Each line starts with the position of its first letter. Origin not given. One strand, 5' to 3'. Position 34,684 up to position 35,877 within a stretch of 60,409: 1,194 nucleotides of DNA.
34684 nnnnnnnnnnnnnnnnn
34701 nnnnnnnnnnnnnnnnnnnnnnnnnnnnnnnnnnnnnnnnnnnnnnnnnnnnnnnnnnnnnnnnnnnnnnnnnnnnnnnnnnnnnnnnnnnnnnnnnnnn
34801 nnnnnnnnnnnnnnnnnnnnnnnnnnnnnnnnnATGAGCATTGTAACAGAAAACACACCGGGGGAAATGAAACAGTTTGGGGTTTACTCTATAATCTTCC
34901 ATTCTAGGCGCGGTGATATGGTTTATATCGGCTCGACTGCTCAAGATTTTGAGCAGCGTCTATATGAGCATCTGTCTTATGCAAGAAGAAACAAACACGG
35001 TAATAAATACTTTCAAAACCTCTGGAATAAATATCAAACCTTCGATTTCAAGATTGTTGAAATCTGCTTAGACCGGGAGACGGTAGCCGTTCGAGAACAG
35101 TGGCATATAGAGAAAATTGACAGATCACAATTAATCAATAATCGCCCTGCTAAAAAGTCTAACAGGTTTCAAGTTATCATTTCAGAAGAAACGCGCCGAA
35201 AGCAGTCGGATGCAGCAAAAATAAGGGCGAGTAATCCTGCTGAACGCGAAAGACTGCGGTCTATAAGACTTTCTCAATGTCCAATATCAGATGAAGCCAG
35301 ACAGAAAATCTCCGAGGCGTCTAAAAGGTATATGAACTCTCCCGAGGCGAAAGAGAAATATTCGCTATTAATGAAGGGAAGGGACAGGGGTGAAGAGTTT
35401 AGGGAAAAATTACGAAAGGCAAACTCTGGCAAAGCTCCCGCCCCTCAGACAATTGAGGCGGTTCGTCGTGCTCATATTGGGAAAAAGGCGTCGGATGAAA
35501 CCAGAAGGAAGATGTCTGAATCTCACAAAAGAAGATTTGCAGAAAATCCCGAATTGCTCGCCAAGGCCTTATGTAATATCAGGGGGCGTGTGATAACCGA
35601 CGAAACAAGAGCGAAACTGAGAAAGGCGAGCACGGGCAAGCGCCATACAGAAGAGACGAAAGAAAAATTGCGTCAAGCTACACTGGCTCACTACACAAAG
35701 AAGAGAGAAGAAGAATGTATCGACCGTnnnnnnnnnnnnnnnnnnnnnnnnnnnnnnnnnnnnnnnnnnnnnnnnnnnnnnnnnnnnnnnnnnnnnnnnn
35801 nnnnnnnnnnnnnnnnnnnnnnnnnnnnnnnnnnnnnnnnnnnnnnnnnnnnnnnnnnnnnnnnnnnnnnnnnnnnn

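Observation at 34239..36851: TPP-enzyme gene split into two separately translated ORFs by a free-standing GIY-YIG/NUMOD homing endonuclease gene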

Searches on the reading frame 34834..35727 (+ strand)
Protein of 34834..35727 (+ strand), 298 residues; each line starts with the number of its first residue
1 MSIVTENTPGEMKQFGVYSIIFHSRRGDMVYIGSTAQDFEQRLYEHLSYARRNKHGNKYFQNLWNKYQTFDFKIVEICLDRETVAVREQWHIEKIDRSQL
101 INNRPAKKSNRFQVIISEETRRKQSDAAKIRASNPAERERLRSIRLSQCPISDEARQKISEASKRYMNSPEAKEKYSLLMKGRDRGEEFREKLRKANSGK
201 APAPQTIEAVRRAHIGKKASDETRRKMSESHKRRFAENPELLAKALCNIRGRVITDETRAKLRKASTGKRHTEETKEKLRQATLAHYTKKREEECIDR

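Call 4: search_protein_families(library=pfam, proteins=[window:34834-35727:+], max_evalue=0.01)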
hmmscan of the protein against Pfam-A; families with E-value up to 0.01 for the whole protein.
window:34834-35727:+ (298 aa): 2 families
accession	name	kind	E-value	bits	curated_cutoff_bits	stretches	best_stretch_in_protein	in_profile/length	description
PF07460.16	NUMOD3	-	1.1e-10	41.7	20.4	1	251-279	1-36/37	NUMOD3 motif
PF01541.30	GIY-YIG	-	1.2e-08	35.6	22.6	1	15-92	2-69/78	GIY-YIG catalytic domain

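Call 20: find_homologous_proteins(query=window:34834-35727:+, max_evalue=0.00001)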
Query window:34834-35727:+ (298 aa): 379 proteins with E <= 0.00001 among 8000 candidates; the best 120 are listed.
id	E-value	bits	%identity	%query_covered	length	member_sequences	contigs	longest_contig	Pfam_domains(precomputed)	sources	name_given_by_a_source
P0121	7.0e-190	647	100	100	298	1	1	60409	PF07460.17,PF01541.31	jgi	jgi:hypothetical protein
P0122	4.8e-83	297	52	100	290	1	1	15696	PF07460.17,PF01541.31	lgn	-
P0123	1.2e-74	269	58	76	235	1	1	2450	PF07460.17,PF01541.31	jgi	-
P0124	1.7e-69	253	56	76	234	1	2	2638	PF07460.17,PF01541.31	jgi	jgi:group I intron endonuclease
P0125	3.6e-28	117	38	74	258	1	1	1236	PF07460.17,PF01541.31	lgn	-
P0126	3.9e-25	107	35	94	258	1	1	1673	PF07460.17,PF01541.31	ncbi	-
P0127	3.4e-22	97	34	74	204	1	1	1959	PF07460.17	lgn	-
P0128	3.7e-22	97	30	89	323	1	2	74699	PF07460.17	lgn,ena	-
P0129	1.1e-20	92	31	90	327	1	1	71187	PF07460.17,PF01541.31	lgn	-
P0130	1.3e-18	86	30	95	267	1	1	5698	PF07460.17,PF01541.31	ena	-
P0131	5.0e-18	84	33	86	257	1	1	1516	-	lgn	-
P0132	8.4e-18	83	30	96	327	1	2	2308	PF07460.17,PF01541.31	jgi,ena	jgi:group I intron endonuclease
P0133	3.8e-17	81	31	73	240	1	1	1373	PF07460.17,PF01541.31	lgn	-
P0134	6.1e-17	80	29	84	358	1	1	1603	PF07460.17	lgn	-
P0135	7.5e-17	80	33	73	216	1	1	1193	PF07460.17,PF01541.31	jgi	jgi:group I intron endonuclease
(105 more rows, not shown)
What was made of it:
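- The endonuclease lineage is old at this position, at 52-58% identity (call 20).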

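Call 21: search_solved_structures(query=window:34834-35727:+, max_evalue=1, show_alignments=2)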
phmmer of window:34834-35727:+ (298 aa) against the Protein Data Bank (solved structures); distinct sequences matched with E-value up to 1: 7.
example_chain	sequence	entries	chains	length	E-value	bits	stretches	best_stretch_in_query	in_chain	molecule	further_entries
1mk0_A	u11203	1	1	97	0.015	18.2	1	16-96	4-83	Intron-associated endonuclease 1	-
1ln0_A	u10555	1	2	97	0.017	18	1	16-96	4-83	intron-associated endonuclease 1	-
21gi_A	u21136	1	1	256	0.1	15.4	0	164-200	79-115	A designed protein Three-twist Knot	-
6vmt_A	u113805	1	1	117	0.36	13.7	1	146-237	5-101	Programmed Cell Death Protein 5 Homolog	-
3iei_A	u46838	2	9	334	0.42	13.4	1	82-142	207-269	Leucine carboxyl methyltransferase 1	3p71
8oin_Aa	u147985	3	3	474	0.51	13.2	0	96-155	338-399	Peptide chain release factor 1, mitochondrial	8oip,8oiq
8oir_Aa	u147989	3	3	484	0.93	12.3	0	96-155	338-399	Peptide chain release factor 1, mitochondrial | Peptide chain release factor 1, mitochondrial,mtRF1(AAQ)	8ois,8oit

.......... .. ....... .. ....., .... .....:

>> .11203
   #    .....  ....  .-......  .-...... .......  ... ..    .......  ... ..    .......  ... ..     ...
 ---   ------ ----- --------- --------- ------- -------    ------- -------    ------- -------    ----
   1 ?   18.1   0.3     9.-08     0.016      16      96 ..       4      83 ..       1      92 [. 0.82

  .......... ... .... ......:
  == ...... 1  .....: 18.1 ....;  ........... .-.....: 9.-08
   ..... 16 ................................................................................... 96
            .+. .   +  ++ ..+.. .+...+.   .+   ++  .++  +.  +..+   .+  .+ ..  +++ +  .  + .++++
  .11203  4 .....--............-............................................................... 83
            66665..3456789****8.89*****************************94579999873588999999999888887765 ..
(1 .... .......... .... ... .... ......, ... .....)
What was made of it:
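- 34834..35730 (+): Free-standing GIY-YIG/NUMOD3 homing endonuclease gene, 298 aa. A possible N-extended form starts at 34747. Alignment to the I-TevI catalytic domain 1mk0 (call 21).
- On GIY-YIG homing endonuclease, free-standing (Seg-like): Alignment to I-TevI 1mk0 places GVY, VYIG, R, H and RE at the catalytic positions (call 21).
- Tried and rejected: A PDB sequence search with the endonuclease gave only a weak I-TevI catalytic-domain match (E 0.015) (call 21).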

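Call 22: search_protein_families(library=phrogs, proteins=[window:34834-35727:+])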
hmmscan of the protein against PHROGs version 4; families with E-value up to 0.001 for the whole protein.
window:34834-35727:+ (298 aa): 3 families
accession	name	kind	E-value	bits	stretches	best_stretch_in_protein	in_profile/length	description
phrog_314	-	DNA, RNA and nucleotide metabolism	8.8e-26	91.9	1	10-232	174-340/574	homing endonuclease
phrog_7168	-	DNA, RNA and nucleotide metabolism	4.2e-07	30.7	1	27-95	12-82/284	homing endonuclease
phrog_655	-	DNA, RNA and nucleotide metabolism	0.00028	21.9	0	102-133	135-163/343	homing endonuclease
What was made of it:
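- Checked: ORF 34834..35730 (298 aa) matches GIY-YIG (35.6 bits, cut-off 22.6) and NUMOD3 (41.7 bits, cut-off 20.4) and PHROG 314 'homing endonuclease' (E 9e-26) (calls 4, 22).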

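Call 23: find_encoding_contigs(protein=P0124, flank=6000, max_places=3)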
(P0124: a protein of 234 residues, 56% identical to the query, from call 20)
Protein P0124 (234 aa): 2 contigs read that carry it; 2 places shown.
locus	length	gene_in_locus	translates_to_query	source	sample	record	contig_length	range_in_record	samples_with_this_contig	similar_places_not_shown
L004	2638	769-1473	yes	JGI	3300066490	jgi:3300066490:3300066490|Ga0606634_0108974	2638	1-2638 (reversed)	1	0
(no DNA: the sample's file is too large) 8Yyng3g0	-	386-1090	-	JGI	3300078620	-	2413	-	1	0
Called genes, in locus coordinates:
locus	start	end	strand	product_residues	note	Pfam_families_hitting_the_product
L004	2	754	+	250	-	?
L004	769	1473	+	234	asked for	PF01541:GIY-YIG, PF07460:NUMOD3 (faint)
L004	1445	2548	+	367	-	PF00205:TPP_enzyme_M, PF02775:TPP_enzyme_C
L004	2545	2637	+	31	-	?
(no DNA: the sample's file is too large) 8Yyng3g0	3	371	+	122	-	?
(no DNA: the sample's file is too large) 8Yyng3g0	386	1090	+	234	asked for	PF01541:GIY-YIG, PF07460:NUMOD3 (faint)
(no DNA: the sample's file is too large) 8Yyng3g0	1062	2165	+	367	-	PF00205:TPP_enzyme_M, PF02775:TPP_enzyme_C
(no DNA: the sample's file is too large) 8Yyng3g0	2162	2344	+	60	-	-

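Call 24: find_encoding_contigs(protein=P0122, flank=8000, max_places=3)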
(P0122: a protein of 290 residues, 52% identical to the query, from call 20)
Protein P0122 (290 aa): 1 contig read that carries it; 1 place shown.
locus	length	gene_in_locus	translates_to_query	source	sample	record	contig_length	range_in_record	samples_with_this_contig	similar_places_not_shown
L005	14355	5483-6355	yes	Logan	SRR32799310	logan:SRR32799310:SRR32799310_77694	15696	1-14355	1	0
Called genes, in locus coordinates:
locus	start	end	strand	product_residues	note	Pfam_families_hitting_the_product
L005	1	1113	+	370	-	?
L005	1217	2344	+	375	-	PF02129:Peptidase_S15, PF05448:AXE1 (faint), PF07224:Chlorophyllase (weak), PF12697:Abhydrolase_6 (weak), PF00326:Peptidase_S9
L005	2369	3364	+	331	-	PF02899:Phage_int_SAM_1 (weak), PF00589:Phage_integrase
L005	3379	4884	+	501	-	PF06381:Phage_portal_3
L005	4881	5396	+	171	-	PF02776:TPP_enzyme_N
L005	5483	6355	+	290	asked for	PF01541:GIY-YIG, PF07460:NUMOD3 (faint)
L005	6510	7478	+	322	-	PF02775:TPP_enzyme_C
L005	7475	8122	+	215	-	PF13489:Methyltransf_23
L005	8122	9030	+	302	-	-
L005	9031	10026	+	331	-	-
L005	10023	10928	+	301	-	-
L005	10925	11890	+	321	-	-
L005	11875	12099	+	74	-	-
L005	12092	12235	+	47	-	-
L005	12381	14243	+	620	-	PF02195:ParB_N (weak)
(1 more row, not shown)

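Call 25: find_encoding_contigs(protein=P0123, flank=6000, max_places=3)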
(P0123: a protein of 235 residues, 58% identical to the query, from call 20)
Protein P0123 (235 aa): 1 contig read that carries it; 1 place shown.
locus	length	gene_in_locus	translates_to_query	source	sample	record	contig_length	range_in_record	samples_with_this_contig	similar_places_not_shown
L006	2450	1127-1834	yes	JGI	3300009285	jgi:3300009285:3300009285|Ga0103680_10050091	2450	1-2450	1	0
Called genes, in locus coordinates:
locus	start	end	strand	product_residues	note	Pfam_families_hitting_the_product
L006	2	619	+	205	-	?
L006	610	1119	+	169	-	PF02776:TPP_enzyme_N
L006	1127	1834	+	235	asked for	PF01541:GIY-YIG, PF07460:NUMOD3 (faint)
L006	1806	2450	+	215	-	?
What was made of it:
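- Two of them lie between TPP_N and M+C (calls 20, 23-25).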

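Call 39: search_protein_families(library=pfam, proteins=[L004:2-751:+], max_evalue=0.01)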
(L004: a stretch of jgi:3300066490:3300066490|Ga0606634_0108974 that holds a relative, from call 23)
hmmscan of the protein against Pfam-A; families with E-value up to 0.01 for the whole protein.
L004:2-751:+ (250 aa): 6 families
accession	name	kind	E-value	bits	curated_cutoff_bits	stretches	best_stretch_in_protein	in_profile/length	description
PF16363.11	GDP_Man_Dehyd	-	3.8e-58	198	27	1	6-242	77-332/332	GDP-mannose 4,6 dehydratase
PF01370.27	Epimerase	-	4e-48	164.4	20.9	1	5-172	65-240/240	NAD dependent epimerase/dehydratase family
PF04321.23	RmlD_sub_bind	-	1.7e-12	47.5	27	1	7-243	54-282/287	RmlD substrate binding domain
PF07993.18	NAD_binding_4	-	4.1e-09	36.4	20.1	1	3-104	87-201/258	Male sterility protein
PF02719.21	Polysacc_synt_2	-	7.5e-05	22.5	20.2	1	4-56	77-130/293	Polysaccharide biosynthesis protein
PF01073.25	3Beta_HSD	-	0.002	17.6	22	1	6-94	68-160/280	3-beta hydroxysteroid dehydrogenase/isomerase family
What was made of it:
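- On YerE-like ThDP-dependent enzyme (decarboxylase superfamily): A 4,6-dehydratase sits next to the locus in L004 (call 39).
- In L004 the endonuclease follows a 4,6-dehydratase gene rather than TPP_N (call 39), so the cassette is tied to the M+C gene more than to the junction as such.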

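Call 50: find_encoding_contigs(protein=P0125, flank=3000, max_places=2)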
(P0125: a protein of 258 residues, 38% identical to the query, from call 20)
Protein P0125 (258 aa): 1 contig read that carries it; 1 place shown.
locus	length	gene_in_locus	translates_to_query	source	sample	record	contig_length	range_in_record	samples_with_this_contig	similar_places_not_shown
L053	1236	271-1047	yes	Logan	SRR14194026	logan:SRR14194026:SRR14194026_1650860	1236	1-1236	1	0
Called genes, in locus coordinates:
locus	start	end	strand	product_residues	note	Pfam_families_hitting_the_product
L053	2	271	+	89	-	?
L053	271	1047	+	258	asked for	PF01541:GIY-YIG (weak), PF07460:NUMOD3 (faint)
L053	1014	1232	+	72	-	-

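Call 51: find_encoding_contigs(protein=P0126, flank=3000, max_places=2)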
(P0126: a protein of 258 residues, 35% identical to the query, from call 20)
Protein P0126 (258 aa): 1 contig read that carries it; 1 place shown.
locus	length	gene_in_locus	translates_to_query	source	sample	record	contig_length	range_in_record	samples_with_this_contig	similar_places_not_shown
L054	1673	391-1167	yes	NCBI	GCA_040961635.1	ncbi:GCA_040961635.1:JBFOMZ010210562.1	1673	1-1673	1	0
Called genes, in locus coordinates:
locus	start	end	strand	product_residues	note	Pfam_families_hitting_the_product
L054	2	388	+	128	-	?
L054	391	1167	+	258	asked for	PF01541:GIY-YIG (weak), PF07460:NUMOD3 (faint)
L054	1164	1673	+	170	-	?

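Call 52: search_protein_families(library=pfam, proteins=[L053:2-268:+, L053:1014-1229:+, L054:2-385:+, L054:1164-1673:+], max_evalue=0.01)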
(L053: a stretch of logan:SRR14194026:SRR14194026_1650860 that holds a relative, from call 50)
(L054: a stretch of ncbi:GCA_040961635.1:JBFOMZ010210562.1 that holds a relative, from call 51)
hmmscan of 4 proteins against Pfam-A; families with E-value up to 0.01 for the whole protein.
L053:2-268:+ (89 aa): 0 families

L053:1014-1229:+ (72 aa): 0 families

L054:2-385:+ (128 aa): 1 family
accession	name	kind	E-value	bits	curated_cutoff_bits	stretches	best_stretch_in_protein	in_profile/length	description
PF14499.12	DUF4437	-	0.0091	15.6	24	1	10-66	85-138/250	Domain of unknown function (DUF4437)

L054:1164-1673:+ (170 aa): 1 family
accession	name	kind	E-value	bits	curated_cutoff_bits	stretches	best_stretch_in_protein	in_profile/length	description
PF15300.11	INT_SG_DDX_CT_C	-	0.0052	16.8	27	1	104-131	3-30/63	INTS6/SAGE1/DDX26B/CT45 C-terminus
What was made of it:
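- Tried and rejected: The context of P0126 (35% endonuclease homologue, L054) had uninformative flanks (calls 51-52).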

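Call 63: find_related_loci(query=A4, collection=viral_contigs, flank=2500)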
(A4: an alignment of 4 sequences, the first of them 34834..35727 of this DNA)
Query A4 (298 aa) in viral_contigs; peptide patterns used: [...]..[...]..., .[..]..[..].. (x = any residue, [..] = any of these).
282 stretches matched a pattern; 28 encode a relative of the query (tblastn E <= 1e-3); 28 distinct loci.
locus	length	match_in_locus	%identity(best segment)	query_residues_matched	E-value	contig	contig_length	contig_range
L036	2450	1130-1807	58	11-281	3e-84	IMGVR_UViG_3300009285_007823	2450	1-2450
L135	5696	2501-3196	34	12-232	2e-24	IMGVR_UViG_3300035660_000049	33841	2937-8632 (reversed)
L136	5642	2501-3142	30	16-247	4e-16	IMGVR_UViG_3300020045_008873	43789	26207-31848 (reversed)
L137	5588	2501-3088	29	16-246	7e-15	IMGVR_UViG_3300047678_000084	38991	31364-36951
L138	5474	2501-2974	28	16-196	9e-15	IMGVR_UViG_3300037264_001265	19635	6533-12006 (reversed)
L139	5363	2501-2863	32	9-133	2e-13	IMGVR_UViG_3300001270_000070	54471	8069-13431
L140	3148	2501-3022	30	12-220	3e-13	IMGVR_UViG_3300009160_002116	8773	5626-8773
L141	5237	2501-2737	40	11-89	7e-13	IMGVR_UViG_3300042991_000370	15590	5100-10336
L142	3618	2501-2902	31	12-145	2e-12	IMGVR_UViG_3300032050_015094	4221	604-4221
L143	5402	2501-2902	31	12-145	2e-12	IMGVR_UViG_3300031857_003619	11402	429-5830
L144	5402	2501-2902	31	12-145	2e-12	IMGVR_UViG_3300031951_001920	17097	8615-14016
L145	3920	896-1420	29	30-216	2e-12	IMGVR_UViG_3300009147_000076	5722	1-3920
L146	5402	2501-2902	31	12-145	2e-12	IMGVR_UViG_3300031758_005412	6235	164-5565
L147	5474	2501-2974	29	11-200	1e-11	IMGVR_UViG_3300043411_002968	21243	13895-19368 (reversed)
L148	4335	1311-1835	31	12-206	5e-11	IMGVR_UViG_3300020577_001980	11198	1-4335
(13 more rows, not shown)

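Call 69: search_protein_families(library=ncbifam, proteins=[window:34834-35727:+], max_evalue=0.00001)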
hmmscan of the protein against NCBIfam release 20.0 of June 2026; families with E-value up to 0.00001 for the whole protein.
window:34834-35727:+ (298 aa): 1 family
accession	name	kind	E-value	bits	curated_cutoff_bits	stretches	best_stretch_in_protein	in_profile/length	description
TIGR01453.1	grpIintron_endo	subfamily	2.8e-11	43.9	56.05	1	16-241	3-169/215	group I intron endonuclease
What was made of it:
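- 34834..35730 (+): Pfam, PHROG and NCBIfam matches (calls 4, 22, 69).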
